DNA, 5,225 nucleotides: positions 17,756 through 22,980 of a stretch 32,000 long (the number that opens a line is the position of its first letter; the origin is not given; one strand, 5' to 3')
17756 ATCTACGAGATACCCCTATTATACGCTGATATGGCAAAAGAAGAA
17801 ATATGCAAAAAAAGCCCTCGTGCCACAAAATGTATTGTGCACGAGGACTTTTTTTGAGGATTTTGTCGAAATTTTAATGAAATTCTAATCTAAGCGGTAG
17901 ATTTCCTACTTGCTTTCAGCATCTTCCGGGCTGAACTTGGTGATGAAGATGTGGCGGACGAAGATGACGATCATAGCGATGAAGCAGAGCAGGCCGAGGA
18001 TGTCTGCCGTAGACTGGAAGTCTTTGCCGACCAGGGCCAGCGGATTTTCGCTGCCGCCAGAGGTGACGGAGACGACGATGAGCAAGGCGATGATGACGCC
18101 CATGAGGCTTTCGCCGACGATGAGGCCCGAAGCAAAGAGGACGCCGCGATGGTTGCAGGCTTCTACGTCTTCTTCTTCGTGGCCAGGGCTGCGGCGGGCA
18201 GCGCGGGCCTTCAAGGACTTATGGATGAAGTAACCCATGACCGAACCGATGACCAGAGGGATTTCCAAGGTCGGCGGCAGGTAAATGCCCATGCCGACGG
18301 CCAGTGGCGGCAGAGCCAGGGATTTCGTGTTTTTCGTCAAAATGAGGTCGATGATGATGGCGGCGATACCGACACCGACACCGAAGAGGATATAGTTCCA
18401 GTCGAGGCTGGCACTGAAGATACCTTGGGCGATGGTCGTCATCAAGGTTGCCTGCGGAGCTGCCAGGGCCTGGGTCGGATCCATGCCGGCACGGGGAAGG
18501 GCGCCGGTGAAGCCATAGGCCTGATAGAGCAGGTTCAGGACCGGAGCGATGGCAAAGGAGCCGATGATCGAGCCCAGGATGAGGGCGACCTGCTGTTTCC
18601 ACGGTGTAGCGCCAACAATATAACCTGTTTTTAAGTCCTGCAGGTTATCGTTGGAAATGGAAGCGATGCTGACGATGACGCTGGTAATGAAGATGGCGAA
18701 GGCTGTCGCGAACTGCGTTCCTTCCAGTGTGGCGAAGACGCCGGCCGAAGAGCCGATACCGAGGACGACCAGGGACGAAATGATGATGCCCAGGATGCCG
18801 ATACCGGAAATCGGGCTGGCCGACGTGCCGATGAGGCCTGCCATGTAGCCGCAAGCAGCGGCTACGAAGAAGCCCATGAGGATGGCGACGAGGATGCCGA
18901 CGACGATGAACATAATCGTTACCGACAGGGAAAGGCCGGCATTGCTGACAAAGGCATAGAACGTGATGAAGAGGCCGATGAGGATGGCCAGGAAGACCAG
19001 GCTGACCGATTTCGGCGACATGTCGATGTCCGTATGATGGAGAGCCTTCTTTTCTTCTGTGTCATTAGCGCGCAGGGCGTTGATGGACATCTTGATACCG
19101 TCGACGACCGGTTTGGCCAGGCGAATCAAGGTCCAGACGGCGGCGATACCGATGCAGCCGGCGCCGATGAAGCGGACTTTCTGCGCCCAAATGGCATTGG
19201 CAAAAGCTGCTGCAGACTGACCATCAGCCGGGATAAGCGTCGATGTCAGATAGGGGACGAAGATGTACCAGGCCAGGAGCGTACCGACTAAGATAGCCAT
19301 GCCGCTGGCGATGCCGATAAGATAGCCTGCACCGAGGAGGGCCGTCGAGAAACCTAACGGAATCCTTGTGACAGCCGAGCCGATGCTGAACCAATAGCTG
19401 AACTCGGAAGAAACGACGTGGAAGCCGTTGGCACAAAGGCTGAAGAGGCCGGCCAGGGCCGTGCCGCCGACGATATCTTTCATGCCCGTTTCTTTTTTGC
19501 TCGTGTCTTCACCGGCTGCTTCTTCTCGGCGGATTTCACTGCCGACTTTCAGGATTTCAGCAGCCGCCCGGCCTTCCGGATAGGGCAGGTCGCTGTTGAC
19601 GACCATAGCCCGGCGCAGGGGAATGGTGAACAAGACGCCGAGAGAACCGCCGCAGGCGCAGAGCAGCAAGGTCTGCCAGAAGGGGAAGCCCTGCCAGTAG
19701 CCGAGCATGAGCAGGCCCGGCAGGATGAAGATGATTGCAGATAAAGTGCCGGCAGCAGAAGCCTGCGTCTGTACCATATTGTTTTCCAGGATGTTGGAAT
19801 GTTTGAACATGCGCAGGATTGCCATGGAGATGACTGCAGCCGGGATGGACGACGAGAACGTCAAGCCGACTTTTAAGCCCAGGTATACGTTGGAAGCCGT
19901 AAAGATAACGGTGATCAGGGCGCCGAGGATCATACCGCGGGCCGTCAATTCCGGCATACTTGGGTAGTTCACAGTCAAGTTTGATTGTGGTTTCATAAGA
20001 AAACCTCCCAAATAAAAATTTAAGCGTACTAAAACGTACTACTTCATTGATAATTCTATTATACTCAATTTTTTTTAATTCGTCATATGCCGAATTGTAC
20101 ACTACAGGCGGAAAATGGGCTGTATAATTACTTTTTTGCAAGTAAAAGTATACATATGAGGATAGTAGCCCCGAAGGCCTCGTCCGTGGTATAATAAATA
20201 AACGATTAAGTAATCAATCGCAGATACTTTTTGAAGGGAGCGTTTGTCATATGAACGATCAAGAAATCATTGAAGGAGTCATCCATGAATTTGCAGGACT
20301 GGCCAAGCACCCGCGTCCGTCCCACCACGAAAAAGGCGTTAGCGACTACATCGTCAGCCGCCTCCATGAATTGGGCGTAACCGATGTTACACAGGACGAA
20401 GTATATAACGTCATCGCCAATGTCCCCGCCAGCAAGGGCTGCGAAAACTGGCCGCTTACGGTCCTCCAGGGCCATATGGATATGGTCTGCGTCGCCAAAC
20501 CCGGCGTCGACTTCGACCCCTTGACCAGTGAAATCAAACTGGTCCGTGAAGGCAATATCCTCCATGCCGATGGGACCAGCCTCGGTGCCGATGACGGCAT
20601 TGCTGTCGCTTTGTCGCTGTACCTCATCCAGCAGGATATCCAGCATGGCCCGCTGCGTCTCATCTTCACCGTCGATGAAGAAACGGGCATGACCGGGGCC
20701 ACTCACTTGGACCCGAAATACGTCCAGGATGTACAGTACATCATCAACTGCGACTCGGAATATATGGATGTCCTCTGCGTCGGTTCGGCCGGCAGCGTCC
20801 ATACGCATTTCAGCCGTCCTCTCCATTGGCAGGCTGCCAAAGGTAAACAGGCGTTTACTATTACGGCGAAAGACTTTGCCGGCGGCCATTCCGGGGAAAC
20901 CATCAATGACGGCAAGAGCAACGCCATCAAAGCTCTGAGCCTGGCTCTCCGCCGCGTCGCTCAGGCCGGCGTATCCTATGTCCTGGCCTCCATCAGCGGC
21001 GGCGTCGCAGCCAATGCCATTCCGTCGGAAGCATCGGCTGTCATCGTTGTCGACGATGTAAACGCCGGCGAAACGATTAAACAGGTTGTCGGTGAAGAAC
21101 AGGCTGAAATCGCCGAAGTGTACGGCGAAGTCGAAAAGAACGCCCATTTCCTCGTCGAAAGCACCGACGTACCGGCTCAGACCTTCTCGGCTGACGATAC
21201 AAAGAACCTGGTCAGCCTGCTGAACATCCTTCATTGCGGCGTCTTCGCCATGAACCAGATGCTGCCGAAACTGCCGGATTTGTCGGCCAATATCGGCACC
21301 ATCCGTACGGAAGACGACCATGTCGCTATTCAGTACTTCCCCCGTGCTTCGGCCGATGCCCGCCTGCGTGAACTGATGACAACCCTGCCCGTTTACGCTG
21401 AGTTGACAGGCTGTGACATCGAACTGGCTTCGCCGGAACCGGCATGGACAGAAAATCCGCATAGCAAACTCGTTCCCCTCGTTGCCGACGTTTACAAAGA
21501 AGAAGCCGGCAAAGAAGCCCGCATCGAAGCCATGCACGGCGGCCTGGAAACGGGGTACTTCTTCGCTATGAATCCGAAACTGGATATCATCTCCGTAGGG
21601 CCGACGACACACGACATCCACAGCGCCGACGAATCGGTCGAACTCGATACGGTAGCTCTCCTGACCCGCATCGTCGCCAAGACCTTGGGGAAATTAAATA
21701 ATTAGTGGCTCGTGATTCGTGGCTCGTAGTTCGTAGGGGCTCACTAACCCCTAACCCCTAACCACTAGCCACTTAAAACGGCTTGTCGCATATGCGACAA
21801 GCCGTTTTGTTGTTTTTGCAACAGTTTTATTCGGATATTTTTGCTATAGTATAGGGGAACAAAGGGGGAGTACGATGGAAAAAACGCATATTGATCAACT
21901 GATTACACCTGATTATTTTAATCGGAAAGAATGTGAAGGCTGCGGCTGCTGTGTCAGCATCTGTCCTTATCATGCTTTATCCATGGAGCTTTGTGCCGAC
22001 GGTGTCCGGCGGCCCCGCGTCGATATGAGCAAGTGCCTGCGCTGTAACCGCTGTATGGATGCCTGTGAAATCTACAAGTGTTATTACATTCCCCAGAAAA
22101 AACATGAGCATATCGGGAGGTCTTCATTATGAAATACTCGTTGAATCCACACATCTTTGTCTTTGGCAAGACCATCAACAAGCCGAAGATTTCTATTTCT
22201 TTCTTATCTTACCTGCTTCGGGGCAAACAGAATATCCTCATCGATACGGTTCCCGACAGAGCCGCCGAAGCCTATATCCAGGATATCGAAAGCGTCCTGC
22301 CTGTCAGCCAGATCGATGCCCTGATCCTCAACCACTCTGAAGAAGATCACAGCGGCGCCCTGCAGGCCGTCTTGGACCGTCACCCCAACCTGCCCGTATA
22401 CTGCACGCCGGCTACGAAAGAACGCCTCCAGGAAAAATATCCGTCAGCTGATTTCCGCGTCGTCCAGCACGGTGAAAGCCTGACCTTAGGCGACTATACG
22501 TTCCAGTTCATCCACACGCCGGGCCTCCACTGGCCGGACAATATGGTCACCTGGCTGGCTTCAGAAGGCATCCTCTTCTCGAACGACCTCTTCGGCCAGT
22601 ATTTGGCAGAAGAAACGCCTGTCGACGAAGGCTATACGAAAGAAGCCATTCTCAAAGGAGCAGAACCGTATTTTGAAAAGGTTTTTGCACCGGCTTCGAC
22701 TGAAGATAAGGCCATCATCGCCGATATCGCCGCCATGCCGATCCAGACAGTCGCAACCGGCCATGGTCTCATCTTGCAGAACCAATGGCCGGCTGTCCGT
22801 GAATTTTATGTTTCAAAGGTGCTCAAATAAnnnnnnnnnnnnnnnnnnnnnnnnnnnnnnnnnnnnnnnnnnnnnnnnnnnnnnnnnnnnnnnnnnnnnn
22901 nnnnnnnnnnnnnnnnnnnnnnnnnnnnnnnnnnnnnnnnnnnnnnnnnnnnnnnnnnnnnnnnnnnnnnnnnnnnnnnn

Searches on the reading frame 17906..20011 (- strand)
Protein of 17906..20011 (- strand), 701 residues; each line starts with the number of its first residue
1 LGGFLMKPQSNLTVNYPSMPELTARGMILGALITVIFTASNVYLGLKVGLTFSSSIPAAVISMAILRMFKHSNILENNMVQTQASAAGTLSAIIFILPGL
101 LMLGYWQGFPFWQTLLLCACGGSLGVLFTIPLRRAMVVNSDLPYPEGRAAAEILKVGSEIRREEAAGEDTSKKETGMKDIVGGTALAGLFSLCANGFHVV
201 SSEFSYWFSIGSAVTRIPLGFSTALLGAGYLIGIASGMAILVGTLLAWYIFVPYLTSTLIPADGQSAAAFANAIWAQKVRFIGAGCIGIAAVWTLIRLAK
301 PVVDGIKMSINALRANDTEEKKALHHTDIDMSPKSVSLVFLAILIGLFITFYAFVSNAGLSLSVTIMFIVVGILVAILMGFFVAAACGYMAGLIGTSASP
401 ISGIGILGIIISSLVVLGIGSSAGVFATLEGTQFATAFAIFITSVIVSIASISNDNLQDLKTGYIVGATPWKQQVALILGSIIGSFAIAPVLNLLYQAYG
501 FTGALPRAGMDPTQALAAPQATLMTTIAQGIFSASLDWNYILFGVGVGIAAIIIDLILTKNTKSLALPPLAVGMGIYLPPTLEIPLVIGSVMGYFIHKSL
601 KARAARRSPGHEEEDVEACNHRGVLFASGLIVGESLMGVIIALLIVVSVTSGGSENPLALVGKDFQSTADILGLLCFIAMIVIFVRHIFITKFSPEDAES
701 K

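Call 60: search_protein_families(library=pfam, proteins=[window:17906-20011:-], max_evalue=0.00001)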
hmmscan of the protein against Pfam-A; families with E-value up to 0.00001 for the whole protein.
window:17906-20011:- (701 aa): 1 family
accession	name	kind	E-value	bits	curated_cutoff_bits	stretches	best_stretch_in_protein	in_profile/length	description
PF03169.20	OPT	-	1e-106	358.5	25.8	1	21-644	1-622/623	OPT oligopeptide transporter protein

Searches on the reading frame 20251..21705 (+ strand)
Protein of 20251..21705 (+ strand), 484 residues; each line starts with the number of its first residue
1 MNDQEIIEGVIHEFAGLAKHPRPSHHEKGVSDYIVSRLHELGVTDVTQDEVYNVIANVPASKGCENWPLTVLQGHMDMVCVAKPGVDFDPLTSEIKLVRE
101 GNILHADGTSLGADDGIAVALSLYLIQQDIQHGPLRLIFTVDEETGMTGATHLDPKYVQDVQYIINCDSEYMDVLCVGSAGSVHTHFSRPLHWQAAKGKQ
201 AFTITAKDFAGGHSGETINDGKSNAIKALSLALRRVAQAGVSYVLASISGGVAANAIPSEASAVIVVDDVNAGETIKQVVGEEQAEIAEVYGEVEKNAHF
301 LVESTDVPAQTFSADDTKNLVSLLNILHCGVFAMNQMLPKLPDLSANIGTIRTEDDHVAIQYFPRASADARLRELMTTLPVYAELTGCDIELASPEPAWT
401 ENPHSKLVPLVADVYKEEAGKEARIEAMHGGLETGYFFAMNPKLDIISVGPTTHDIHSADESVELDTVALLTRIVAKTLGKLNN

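Call 16: search_protein_families(library=ncbifam, proteins=[window:20251-21705:+])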
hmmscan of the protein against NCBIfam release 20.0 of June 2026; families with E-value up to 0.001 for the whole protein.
window:20251-21705:+ (484 aa): 28 families (the best 25 are shown)
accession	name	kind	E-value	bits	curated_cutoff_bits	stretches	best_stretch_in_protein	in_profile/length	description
TIGR01893.1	aa-his-dipept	subfamily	1.7e-113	379.9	343.75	1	9-480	5-475/478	beta-Ala-His dipeptidase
NF011600.0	PRK15026.1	equivalog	2.5e-64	217.8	991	1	14-475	16-475/485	cytosol nonspecific dipeptidase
NF006365.0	PRK08588.1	subfamily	2.2e-18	66.7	289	2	25-288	24-276/383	succinyl-diaminopimelate desuccinylase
TIGR01883.1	PepT-like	hypoth_equivalog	1.2e-16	60.6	274.25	1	10-169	2-158/361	peptidase T-like protein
NF006399.0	PRK08651.1-2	equivalog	2.8e-14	53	381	2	25-186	25-183/405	succinyl-diaminopimelate desuccinylase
NF003976.0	PRK05469.1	subfamily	9.8e-12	44.4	255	1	94-167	120-199/409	tripeptide aminopeptidase PepT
NF009920.0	PRK13381.1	subfamily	2.6e-11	43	293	1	94-167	123-202/412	peptidase T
TIGR01910.1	DapE-ArgE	subfamily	1.1e-10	41.3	217.6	2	23-324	16-311/373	ArgE/DapE family deacylase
NF005710.0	PRK07522.1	subfamily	4.7e-10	39.2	412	1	38-153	39-151/391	acetylornithine deacetylase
NF009557.0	PRK13009.1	equivalog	4.7e-10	39.1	284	1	389-482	284-374/377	succinyl-diaminopimelate desuccinylase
TIGR01892.1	AcOrn-deacetyl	equivalog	4.9e-10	39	297.7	1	30-155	20-143/365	acetylornithine deacetylase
NF006596.0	PRK09133.1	subfamily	4.1e-09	35.5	349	1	62-238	97-262/474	hypothetical protein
NF006402.0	PRK08651.1-5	equivalog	6.3e-09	35.3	369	1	29-324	23-299/369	succinyl-diaminopimelate desuccinylase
NF006326.0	PRK08554.1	equivalog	7.2e-09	35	354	1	48-176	57-179/446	peptidase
NF004788.0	PRK06133.1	subfamily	1.5e-08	34.1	349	0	30-264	69-285/417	glutamate carboxypeptidase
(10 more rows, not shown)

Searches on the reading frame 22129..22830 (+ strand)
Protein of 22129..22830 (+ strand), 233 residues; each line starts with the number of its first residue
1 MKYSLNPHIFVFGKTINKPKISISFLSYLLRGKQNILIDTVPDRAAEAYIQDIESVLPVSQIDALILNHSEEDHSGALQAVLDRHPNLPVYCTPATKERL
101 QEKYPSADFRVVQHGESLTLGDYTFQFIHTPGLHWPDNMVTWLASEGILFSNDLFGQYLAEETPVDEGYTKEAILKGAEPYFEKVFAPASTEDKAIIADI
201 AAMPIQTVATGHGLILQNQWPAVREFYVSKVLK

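Call 60: search_protein_families(library=pfam, proteins=[window:22129-22830:+], max_evalue=0.00001)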
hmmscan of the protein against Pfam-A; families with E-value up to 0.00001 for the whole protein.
window:22129-22830:+ (233 aa): 3 families
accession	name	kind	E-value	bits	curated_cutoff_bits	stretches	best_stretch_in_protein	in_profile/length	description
PF19583.5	ODP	-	4.4e-18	66.3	27.2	1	29-213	7-194/194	ODP family beta lactamase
PF00753.33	Lactamase_B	-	4.5e-12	46.7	22.7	1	27-165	8-161/196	Metallo-beta-lactamase superfamily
PF12706.13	Lactamase_B_2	-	4.5e-11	43.2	27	1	35-136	2-116/200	Beta-lactamase superfamily domain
